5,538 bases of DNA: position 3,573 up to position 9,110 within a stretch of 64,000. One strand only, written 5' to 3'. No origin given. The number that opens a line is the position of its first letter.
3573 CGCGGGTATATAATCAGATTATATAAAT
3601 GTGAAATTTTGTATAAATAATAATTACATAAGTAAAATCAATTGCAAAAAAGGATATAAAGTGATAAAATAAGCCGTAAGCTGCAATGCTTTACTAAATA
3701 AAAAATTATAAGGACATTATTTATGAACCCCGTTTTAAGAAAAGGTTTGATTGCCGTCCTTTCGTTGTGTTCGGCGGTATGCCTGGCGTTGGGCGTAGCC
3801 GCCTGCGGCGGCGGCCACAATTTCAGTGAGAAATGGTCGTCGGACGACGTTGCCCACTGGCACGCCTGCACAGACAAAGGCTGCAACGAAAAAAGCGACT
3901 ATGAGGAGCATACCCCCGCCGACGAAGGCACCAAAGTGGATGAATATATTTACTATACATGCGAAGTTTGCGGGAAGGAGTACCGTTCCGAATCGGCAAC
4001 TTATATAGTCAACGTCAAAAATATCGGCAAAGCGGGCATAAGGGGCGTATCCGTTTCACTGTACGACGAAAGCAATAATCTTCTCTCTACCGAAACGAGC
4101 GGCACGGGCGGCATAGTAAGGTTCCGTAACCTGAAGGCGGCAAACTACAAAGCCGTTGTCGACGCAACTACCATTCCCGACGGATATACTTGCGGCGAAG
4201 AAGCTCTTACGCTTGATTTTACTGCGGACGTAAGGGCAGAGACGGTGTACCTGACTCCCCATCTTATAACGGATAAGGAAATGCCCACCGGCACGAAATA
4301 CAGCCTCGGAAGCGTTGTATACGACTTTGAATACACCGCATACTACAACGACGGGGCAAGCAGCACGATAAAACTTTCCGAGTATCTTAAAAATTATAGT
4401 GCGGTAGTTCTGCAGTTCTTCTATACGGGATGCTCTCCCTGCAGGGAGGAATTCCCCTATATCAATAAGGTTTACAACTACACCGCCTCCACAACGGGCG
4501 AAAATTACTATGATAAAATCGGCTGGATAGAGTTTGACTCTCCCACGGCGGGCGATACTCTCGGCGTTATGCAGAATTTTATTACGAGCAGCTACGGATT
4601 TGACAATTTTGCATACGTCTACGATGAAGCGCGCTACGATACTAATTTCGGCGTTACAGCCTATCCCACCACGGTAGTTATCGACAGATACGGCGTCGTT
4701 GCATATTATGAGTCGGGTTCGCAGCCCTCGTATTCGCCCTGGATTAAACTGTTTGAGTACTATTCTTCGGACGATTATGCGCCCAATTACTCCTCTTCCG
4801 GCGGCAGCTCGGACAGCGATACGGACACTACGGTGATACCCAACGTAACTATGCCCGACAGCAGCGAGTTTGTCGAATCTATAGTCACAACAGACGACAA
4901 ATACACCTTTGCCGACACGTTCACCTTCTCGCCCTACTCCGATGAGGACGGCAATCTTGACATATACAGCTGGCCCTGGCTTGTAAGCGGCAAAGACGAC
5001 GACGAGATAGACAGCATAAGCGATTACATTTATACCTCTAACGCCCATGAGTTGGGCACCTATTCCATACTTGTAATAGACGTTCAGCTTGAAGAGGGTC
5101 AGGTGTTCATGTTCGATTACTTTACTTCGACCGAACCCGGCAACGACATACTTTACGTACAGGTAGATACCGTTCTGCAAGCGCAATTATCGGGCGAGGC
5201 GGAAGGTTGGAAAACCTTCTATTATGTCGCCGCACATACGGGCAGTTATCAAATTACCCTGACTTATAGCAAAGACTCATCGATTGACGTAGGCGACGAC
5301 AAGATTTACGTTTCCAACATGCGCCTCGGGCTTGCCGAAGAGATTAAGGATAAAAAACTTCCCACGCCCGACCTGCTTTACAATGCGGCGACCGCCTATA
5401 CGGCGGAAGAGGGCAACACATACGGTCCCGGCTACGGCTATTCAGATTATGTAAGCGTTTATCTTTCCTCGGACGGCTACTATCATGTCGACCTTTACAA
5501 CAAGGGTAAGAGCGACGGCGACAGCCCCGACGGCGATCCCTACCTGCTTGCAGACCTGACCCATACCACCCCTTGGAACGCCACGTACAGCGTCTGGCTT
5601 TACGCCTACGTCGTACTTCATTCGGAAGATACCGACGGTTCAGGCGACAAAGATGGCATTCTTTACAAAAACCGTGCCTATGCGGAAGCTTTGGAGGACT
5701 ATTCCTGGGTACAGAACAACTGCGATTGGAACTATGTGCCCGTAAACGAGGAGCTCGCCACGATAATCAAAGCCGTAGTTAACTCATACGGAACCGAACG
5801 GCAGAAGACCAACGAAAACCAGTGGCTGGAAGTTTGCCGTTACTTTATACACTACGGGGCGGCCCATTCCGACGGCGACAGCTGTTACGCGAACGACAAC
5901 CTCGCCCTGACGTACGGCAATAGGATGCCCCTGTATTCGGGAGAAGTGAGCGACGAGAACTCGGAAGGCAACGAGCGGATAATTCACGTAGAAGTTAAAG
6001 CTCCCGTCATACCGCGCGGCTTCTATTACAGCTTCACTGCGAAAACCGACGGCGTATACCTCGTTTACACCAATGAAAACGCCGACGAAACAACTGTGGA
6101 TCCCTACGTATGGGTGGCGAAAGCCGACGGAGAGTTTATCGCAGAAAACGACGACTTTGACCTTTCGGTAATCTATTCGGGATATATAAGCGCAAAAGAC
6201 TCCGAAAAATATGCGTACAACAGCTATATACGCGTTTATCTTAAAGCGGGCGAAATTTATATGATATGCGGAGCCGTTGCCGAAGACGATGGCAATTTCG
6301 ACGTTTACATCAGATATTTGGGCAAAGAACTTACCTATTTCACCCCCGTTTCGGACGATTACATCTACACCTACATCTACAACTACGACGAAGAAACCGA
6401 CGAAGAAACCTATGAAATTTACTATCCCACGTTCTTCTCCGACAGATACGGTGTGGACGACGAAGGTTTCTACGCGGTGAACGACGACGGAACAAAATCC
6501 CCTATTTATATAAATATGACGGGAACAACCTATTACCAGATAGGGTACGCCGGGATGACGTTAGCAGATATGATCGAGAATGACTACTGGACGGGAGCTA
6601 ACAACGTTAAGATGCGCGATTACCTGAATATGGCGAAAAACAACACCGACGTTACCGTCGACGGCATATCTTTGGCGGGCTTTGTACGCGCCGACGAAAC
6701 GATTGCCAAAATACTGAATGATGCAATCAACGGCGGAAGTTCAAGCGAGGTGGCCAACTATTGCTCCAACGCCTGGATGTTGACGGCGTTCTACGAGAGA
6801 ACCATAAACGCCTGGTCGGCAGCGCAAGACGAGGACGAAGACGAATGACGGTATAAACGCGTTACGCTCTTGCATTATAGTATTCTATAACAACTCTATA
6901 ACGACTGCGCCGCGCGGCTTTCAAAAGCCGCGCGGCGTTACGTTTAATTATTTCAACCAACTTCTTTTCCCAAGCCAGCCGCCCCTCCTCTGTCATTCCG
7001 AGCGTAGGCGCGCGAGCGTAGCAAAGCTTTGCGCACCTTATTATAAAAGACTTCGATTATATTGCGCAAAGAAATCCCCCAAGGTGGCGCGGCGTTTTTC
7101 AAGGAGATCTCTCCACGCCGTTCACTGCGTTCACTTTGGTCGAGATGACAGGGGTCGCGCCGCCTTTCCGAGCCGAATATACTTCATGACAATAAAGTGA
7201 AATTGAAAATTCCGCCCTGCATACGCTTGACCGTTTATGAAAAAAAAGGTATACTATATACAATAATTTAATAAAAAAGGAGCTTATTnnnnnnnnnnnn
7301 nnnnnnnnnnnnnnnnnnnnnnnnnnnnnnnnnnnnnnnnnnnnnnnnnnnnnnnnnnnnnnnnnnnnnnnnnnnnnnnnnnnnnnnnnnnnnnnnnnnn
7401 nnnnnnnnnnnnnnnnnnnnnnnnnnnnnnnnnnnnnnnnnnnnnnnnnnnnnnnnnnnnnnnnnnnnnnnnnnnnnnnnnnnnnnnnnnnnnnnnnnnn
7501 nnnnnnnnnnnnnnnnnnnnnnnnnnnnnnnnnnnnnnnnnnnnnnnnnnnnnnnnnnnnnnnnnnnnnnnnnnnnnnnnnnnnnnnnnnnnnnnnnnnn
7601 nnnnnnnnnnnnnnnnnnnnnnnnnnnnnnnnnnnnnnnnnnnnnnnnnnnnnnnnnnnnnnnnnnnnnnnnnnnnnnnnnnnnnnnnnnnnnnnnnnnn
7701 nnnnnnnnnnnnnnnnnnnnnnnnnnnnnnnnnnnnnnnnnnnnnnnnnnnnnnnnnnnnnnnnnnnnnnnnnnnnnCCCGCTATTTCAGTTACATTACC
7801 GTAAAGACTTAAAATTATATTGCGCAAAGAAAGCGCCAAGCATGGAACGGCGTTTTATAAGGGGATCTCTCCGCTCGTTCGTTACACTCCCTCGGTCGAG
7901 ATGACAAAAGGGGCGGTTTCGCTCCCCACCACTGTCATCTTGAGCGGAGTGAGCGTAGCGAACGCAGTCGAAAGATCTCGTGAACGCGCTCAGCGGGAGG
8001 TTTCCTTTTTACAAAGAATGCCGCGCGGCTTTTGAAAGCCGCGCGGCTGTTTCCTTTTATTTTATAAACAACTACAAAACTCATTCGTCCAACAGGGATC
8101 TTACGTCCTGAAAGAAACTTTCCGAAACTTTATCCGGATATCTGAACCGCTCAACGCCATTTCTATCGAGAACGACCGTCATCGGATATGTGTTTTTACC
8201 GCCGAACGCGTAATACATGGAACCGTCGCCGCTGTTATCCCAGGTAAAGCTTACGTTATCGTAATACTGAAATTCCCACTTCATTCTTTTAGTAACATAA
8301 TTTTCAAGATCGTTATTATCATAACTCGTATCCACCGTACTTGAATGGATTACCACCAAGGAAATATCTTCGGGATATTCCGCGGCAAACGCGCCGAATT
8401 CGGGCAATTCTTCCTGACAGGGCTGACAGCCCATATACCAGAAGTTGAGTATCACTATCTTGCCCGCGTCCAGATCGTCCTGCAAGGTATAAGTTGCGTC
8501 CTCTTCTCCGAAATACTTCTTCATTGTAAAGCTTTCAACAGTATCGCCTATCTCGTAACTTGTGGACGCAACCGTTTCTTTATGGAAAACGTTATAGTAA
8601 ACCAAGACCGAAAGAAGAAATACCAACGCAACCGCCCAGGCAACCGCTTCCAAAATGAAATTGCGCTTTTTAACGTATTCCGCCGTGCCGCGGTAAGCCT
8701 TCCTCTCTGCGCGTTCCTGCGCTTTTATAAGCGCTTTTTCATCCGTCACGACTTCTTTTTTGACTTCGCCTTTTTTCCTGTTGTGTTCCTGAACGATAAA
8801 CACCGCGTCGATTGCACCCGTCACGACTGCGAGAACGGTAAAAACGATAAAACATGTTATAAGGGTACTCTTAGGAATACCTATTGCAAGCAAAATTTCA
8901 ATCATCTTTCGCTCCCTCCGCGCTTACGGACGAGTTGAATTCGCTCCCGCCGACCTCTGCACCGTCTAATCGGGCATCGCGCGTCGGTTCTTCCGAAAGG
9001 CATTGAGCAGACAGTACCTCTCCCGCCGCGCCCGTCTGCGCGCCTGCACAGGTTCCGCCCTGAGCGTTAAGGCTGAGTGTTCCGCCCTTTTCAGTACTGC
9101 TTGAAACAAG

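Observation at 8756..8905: One SD + ATG + ~50-codon membrane-anchor cassette heads three unrelated genes (3125-3274, 8756-8905, 14833-14982)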

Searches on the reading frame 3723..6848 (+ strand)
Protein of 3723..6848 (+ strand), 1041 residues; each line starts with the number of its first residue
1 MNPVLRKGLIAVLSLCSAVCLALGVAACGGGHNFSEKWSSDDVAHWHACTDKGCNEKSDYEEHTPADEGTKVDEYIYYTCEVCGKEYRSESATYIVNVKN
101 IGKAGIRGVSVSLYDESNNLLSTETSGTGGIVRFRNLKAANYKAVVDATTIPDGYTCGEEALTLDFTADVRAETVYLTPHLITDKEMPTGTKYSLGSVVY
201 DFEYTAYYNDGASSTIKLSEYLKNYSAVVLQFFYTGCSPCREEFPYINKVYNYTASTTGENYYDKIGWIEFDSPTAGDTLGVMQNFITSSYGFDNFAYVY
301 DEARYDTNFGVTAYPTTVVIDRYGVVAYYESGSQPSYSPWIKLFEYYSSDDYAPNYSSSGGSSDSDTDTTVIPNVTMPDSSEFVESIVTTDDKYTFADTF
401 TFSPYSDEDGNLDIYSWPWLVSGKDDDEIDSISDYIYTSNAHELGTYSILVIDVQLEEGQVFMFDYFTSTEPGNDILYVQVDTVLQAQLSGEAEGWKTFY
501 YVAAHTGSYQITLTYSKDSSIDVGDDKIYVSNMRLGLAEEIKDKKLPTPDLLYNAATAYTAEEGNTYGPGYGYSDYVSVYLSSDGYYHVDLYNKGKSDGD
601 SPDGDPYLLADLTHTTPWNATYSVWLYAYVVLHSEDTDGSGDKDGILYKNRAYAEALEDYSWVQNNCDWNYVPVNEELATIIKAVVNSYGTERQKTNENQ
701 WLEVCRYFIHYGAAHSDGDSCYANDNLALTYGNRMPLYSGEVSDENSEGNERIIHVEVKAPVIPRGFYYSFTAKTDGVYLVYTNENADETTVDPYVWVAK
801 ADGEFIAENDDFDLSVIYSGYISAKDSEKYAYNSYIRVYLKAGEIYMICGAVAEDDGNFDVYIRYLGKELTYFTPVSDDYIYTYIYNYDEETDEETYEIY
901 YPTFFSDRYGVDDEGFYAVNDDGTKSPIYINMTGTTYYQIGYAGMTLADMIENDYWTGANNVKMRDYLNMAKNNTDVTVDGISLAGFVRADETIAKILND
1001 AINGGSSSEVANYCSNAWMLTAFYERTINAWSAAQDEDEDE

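Call 59: search_protein_families(library=pfam, proteins=[window:3723-6848:+], max_evalue=0.0001)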
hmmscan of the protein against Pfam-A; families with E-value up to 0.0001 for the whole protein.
window:3723-6848:+ (1041 aa): 3 families
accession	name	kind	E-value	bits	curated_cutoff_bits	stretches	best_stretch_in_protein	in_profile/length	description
PF08534.16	Redoxin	-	9e-08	32.5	26.6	1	211-335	16-137/148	Redoxin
PF00578.27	AhpC-TSA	-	1.9e-07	31.5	26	1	198-328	4-123/124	AhpC/TSA family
PF17210.9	SdrD_B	-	2e-07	31.6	29.7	1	99-173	17-88/112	SdrD B-like domain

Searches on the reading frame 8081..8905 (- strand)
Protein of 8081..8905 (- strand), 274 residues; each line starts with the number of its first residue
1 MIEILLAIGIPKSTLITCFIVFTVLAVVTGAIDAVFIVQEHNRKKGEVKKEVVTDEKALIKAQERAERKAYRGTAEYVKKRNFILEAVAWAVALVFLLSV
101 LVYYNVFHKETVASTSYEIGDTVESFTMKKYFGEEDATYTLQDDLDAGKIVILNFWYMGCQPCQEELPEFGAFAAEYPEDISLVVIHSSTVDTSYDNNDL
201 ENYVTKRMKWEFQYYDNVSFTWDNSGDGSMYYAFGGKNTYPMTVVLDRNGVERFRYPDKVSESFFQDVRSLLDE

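Call 12: search_protein_families(library=pfam, proteins=[window:8081-8905:-], max_evalue=0.01)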
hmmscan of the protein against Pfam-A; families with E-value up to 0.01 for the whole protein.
window:8081-8905:- (274 aa): 5 families
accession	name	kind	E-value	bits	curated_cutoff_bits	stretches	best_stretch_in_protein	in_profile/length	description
PF00578.27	AhpC-TSA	-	1e-09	38.8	26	1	119-251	1-120/124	AhpC/TSA family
PF08534.16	Redoxin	-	4.9e-07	30.1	26.6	1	120-260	3-136/148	Redoxin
PF13905.12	Thioredoxin_8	-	0.00011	22.9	27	1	148-250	1-92/94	Thioredoxin-like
PF00085.26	Thioredoxin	-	0.0032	17.9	23.5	1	145-196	14-66/103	Thioredoxin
PF11837.13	INV_N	-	0.0067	17.4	27.8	0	79-111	19-50/109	Beta-fructofuranosidase, N-terminal domain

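Call 28: find_encoding_contigs(protein=window:8081-8905:-, flank=10000, max_places=10)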
Protein window:8081-8905:- (274 aa): no gene with exactly this product is on record in the collection.

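Call 29: list_cluster_members(proteins=[window:8081-8905:-, window:13687-14982:-, window:1457-3274:-, window:365-1360:-, window:14975-16282:-])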
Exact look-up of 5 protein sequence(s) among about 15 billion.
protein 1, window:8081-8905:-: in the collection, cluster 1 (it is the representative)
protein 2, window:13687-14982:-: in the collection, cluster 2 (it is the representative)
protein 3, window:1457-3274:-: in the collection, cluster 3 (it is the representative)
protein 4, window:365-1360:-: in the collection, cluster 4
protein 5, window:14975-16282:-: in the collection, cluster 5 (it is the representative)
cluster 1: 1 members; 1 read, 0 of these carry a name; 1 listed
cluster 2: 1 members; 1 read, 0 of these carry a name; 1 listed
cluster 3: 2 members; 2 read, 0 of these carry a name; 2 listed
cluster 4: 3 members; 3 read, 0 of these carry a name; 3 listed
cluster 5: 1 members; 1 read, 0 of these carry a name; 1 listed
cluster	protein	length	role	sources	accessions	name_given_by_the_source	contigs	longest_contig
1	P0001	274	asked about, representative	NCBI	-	-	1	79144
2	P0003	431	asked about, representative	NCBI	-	-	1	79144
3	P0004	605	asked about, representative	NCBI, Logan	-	-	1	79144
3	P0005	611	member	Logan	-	-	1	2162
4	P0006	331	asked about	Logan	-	-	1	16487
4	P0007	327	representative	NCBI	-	-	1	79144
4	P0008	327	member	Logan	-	-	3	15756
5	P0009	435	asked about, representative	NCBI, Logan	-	-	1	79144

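Call 73: find_encoding_contigs(protein=P0005, flank=3000, max_places=3)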
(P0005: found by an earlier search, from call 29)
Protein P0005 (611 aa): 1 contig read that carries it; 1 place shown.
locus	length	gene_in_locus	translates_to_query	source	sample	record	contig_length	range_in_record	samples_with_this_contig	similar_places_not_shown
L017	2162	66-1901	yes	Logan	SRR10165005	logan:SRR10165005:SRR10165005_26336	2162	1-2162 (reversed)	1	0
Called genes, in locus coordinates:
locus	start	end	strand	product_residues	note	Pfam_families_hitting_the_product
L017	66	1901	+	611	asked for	-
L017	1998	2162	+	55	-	?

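Call 85: search_protein_families(library=ncbifam, proteins=[window:8081-8905:-], max_evalue=0.1)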
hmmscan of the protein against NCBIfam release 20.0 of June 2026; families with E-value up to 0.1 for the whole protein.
window:8081-8905:- (274 aa): 12 families
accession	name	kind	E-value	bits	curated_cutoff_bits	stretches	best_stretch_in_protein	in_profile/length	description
NF002854.0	PRK03147.1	subfamily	4e-09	36.6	170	1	92-185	11-100/176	thiol-disulfide oxidoreductase ResA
NF041202.1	StoA_CxxC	exception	9e-07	28.9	210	1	147-193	51-97/163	endospore biogenesis thiol-disulfide oxidoreductase StoA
NF047696.1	ThlDiSintTplARhiz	equivalog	8.2e-06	25.7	230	1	147-195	96-145/219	thiol:disulfide interchange protein TlpA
NF047697.1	ThioredTrxAClost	equivalog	2.2e-05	24.5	140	1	145-186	14-55/105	thioredoxin TrxA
TIGR00385.1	dsbE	subfamily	0.00011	21.9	123.15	1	109-176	26-91/173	DsbE family thiol:disulfide interchange protein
TIGR01068.1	thioredoxin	equivalog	0.0019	18.4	96.8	1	145-186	10-52/101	thioredoxin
NF008229.0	PRK10996.1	equivalog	0.0035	17.1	125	1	138-188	42-92/141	thioredoxin TrxC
NF038246.1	bile_salt_MFS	equivalog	0.0042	16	400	1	13-130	161-276/408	conjugated bile salt MFS transporter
TIGR00893.1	2A0114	subfamily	0.0095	14.9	395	1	15-120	147-254/399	D-galactonate transporter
NF011941.0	PRK15412.1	equivalog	0.01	15.4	359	1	106-260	28-163/185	thiol:disulfide interchange protein DsbE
NF007688.0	PRK10364.1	equivalog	0.04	12.7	479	1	21-97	18-93/460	two-component system sensor histidine kinase ZraS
NF037962.1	arsenic_eff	subfamily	0.057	12.8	100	1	1-103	82-183/287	arsenic efflux protein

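Call 101: predict_structure(alignment_id=A9)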
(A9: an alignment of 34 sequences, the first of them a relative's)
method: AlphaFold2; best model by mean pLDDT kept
length: 431 residues; sequences in the alignment: 34
mean_pLDDT: 74.9   pTM: 0.62
mean pLDDT of the five models: 74.9, 70.0, 66.9, 66.2, 55.5
residues with pLDDT >= 90: 93; 70-90: 199; 50-70: 80; < 50: 59
segments of 3 or more residues with pLDDT < 50: 46-59, 327-329, 334-364, 428-431
pLDDT, mean of each block of 10 residues (from residue 1): 82 89 91 85 58 41 87 92 81 78 88 82 69 70 90 83 76 62 90 93 95 93 83 88 85 67 85 90 76 81 78 64 50 42 40 40 50 61 58 81 87 83 56 43
secondary structure, 60 per line:
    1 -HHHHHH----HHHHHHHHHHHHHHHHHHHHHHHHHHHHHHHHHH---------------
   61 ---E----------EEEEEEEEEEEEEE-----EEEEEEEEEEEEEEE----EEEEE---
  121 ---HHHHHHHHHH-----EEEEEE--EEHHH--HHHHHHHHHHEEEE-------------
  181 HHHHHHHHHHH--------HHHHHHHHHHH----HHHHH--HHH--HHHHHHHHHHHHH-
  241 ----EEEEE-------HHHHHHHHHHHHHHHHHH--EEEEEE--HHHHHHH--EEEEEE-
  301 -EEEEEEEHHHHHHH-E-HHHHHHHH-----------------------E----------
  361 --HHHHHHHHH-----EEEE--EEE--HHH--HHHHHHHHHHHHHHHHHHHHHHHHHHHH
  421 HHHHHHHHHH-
elements in order: H2-7 H12-45 E75-88 E94-108 E113-117 H124-133 E139-144 H154-163 E164-167 H181-191 H200-210 H215-219 H227-239 E245-249 H257-274 E277-282 H285-291 E294-299 E302-308 H309-315 H319-326 H363-371 E377-380 E383-385 H393-430
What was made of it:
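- AlphaFold2 helix 12-45, pLDDT 82-91 (call 101).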

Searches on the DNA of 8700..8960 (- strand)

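Call 23: search_dna_similar(query=window:8700-8960:-, collection=plasmids, mode=distant, max_evalue=0.01)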
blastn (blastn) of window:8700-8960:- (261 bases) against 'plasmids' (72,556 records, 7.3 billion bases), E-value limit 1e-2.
No match.

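Call 24: search_dna_similar(query=window:8700-8960:-, collection=phages, mode=distant, max_evalue=0.01)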
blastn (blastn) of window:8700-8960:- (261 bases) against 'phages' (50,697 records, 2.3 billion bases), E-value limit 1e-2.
No match.

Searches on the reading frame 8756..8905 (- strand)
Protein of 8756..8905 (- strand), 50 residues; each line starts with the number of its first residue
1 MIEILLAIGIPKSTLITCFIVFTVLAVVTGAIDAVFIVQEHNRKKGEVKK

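Call 13: find_homologous_proteins(query=window:8756-8905:-, max_evalue=0.01)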
Query seq(50 aa): no candidate shares three 5-residue words with the query. No homologue found.
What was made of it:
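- Tried and rejected: The word-indexed search with the 50-aa peptide returned nothing (call 13), even though the proteins are in that collection (call 29).
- The short-peptide word search failed for technical reasons (call 13).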

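Call 25: find_related_loci(query=A2, collection=metagenome_contigs, flank=10000)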
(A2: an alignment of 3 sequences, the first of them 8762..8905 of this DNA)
Query A2 (48 aa) in metagenome_contigs; peptide patterns used: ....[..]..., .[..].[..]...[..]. (x = any residue, [..] = any of these).
180 stretches matched a pattern, but none encodes a relative of the query by tblastn (E <= 1e-3).

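Call 26: search_protein_representatives(alignment_id=A2)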
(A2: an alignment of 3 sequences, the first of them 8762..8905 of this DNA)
Query: 3 sequences, 48 profile positions. Proteins with E-value up to 0.001 (for the whole library): 2; up to 1e-10: 1; up to 1e-30: 0. The best 2 are listed.
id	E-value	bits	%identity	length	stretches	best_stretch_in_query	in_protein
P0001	1.6e-29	117.5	-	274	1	1-48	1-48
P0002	9.4e-05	38.2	-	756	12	15-40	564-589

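Call 85: search_protein_families(library=ncbifam, proteins=[window:8756-8905:-], max_evalue=0.1)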
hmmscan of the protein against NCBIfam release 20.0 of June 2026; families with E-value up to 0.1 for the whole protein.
seq(50 aa): 1 family
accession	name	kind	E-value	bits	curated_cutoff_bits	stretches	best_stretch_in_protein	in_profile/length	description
NF008270.1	PRK11043.1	equivalog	0.054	12.6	430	1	2-37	284-319/382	purine nucleoside transporter PunC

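Call 86: search_protein_families(library=pfam, proteins=[window:8756-8905:-], max_evalue=10)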
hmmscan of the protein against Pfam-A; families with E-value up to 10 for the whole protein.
seq(50 aa): 1 family
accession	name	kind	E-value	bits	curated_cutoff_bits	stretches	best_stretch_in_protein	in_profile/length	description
PF03729.18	DUF308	-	0.0095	16.6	25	1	5-45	11-51/73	Short repeat of unknown function (DUF308)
